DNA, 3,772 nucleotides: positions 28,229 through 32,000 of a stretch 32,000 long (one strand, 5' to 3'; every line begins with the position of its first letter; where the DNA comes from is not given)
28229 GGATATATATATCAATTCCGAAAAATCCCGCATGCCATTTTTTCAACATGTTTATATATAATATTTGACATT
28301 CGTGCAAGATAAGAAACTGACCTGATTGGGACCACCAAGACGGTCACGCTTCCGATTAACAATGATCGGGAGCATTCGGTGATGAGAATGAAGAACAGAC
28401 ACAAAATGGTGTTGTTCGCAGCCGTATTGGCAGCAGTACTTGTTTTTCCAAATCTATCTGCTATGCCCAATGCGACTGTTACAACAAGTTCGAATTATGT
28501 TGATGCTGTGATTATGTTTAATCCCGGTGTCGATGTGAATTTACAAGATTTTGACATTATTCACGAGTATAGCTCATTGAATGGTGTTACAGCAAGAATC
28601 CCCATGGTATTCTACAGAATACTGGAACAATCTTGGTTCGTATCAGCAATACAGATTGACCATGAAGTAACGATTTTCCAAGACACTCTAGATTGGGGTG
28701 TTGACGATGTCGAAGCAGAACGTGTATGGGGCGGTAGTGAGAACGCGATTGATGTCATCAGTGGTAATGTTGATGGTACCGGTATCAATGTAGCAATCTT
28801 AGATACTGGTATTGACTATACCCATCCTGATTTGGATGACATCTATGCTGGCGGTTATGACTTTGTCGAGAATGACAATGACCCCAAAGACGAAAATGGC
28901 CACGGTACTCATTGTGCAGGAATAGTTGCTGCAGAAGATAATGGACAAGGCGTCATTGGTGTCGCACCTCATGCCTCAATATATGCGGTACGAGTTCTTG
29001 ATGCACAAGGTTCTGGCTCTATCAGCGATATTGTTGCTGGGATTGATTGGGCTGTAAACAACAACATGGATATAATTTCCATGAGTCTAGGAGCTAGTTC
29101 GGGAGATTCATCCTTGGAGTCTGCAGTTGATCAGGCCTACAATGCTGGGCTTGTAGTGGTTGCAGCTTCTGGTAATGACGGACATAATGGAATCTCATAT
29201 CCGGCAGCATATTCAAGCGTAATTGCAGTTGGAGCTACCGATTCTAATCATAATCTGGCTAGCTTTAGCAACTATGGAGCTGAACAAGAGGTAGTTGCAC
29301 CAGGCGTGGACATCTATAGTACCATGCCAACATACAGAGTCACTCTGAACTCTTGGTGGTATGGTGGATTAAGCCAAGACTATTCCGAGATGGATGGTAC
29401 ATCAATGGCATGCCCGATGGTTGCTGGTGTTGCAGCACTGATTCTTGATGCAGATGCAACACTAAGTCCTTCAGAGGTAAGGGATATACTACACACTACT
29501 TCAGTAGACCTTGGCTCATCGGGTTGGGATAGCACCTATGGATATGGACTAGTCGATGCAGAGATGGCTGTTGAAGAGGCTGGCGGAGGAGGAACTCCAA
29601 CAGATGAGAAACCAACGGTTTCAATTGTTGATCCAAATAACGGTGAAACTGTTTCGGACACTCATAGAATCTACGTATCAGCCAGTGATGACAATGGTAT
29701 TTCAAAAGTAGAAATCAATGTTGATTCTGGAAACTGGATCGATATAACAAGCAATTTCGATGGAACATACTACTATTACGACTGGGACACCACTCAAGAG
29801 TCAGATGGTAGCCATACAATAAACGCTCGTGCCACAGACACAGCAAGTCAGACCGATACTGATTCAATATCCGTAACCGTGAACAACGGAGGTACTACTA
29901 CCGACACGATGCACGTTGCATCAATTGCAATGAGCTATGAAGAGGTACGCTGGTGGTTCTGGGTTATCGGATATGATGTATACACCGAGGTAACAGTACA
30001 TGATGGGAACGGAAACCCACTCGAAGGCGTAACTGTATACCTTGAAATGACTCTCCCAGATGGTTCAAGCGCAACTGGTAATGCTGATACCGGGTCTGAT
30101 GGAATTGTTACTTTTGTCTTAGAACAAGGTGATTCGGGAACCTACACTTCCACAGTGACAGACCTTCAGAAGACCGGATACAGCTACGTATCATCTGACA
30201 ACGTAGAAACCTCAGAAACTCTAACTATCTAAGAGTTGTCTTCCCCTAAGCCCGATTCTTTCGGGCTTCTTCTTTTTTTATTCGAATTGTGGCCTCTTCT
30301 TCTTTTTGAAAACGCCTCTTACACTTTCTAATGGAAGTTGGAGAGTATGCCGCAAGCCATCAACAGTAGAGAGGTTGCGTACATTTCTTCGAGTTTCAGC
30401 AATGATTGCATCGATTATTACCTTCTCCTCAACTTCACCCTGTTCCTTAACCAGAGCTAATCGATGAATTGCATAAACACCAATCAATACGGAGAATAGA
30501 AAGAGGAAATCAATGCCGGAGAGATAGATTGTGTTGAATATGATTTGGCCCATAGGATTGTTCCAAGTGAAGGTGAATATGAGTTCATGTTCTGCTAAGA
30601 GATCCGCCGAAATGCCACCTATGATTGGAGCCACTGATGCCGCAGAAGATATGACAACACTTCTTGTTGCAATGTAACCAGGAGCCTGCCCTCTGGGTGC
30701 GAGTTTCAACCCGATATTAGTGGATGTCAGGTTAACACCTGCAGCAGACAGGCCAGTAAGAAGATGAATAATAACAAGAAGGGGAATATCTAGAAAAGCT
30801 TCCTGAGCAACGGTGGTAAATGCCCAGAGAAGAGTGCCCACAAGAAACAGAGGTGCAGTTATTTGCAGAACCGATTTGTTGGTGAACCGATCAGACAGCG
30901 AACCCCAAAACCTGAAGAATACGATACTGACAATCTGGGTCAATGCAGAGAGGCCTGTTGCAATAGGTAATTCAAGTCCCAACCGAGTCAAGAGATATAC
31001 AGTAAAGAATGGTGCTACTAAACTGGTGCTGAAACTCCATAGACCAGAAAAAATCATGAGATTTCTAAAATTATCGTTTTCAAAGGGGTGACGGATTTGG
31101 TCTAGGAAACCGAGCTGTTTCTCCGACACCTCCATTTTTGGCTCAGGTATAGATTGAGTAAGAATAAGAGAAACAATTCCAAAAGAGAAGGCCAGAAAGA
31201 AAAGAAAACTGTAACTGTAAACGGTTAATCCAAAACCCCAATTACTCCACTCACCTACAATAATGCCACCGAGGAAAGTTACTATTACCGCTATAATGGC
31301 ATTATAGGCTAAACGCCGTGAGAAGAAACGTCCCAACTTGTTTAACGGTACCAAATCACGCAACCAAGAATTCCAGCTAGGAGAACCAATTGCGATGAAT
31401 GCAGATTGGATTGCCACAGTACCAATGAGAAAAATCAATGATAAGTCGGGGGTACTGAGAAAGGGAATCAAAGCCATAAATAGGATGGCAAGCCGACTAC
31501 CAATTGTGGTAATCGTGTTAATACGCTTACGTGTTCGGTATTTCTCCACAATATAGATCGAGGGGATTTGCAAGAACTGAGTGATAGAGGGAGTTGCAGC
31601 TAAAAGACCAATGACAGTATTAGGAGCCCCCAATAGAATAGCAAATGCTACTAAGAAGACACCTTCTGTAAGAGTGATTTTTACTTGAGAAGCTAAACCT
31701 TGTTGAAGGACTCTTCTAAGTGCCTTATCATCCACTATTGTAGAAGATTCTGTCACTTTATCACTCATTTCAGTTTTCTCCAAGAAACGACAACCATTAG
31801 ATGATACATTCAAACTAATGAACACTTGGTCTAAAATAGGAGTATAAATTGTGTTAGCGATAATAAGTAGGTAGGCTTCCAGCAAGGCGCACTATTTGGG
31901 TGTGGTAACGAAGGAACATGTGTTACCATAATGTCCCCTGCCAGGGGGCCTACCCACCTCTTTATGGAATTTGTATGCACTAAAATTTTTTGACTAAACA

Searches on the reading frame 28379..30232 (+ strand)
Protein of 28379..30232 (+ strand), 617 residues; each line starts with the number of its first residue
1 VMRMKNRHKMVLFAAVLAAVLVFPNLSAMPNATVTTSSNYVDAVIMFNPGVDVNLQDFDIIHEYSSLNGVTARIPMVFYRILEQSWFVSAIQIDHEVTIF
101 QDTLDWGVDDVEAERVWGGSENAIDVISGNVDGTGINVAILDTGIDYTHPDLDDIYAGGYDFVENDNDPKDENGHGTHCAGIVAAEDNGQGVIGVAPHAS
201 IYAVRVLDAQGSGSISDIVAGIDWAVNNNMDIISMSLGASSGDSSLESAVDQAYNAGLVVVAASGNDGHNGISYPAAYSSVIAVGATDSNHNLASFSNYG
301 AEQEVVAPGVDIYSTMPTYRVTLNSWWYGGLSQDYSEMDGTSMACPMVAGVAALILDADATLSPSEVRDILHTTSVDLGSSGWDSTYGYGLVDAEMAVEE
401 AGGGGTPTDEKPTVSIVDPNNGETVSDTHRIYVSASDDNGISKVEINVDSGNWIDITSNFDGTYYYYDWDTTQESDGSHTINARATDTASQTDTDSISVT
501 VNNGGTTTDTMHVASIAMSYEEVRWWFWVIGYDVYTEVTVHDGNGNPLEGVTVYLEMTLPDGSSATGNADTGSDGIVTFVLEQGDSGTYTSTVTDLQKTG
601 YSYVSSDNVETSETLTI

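Call 11: search_protein_families(library=pfam, proteins=[window:28379-30232:+], max_evalue=0.001)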
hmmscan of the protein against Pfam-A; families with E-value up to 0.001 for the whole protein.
window:28379-30232:+ (617 aa): 3 families
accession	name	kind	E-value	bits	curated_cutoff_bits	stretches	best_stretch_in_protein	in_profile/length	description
PF00082.27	Peptidase_S8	-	5.8e-70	236.3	21.8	1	133-390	1-288/288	Subtilase family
PF17957.7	Big_7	-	2.1e-15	57.5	24.1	1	412-483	1-70/70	Bacterial Ig domain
PF02369.22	Big_1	-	5.8e-07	30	34.9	1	537-594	22-79/93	Bacterial Ig-like domain (group 1)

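Call 85: search_protein_families(library=padloc, proteins=[window:28379-30232:+], max_evalue=0.01)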
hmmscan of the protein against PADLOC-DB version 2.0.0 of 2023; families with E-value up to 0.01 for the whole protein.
window:28379-30232:+ (617 aa): 3 families
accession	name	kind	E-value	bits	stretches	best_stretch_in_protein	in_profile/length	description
PDLC03014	subtilase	-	9.6e-33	112.2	1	90-391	136-390/391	-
PDLC02198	IetS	-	1.5e-10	37.7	1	137-228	255-348/795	-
PDLC02197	IetS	-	3.4e-08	30.2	1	137-267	260-396/749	-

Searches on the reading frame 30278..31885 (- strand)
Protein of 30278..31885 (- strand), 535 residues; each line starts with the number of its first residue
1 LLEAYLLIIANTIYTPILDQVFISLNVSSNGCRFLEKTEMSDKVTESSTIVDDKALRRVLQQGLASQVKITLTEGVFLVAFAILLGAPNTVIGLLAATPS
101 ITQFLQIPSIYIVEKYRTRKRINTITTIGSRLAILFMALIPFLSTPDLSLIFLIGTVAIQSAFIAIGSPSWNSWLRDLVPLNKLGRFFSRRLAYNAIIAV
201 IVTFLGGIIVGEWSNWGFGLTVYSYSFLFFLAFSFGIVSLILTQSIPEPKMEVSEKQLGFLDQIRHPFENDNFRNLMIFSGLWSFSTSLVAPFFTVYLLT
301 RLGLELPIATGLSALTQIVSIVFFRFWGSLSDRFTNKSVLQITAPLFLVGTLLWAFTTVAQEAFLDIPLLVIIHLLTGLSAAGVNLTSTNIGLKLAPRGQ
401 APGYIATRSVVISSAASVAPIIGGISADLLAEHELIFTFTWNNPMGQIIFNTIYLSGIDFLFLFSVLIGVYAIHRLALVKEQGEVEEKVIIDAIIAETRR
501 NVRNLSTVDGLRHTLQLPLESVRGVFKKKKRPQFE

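Call 11: search_protein_families(library=pfam, proteins=[window:30278-31885:-], max_evalue=0.001)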
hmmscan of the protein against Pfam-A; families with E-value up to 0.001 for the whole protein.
window:30278-31885:- (535 aa): 1 family
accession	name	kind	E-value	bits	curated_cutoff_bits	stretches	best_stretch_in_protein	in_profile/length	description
PF07690.21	MFS_1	-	1.9e-21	76.8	33.4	1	72-420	10-347/347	Major Facilitator Superfamily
